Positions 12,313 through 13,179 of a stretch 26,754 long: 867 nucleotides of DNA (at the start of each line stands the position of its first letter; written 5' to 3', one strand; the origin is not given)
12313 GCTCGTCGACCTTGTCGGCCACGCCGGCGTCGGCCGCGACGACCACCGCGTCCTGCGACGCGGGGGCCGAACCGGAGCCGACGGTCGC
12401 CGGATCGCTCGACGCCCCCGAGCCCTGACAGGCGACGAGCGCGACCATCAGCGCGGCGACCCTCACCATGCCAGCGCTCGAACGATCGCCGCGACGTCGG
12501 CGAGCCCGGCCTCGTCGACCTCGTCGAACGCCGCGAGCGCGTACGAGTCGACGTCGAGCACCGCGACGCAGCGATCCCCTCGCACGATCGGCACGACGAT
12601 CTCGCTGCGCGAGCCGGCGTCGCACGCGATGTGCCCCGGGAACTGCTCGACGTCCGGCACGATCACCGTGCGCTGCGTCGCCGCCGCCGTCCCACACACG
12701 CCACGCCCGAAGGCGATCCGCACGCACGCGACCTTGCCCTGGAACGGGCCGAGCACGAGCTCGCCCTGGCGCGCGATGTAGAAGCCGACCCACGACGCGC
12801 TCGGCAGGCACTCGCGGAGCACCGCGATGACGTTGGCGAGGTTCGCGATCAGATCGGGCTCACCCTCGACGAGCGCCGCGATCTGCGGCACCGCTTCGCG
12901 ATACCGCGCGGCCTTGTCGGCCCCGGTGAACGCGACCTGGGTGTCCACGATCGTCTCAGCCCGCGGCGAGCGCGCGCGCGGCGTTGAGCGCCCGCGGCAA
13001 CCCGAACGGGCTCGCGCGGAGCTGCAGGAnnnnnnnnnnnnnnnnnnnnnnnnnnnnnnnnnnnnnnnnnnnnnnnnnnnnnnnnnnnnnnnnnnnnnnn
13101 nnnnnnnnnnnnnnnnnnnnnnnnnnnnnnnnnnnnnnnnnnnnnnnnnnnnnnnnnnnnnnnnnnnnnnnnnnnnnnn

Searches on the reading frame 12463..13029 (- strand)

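Call 53: search_protein_families(library=pfam, proteins=[window:12463-13029:-], max_evalue=0.00001)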
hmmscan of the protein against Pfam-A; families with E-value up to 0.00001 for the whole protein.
window:12463-13029:- (188 aa): 2 families
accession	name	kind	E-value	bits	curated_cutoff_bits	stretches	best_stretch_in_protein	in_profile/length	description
PF01590.32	GAF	-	1.7e-12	48.4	22.4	1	59-182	1-128/133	GAF domain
PF13185.12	GAF_2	-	3.5e-11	43.9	28.6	1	67-181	11-129/136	GAF domain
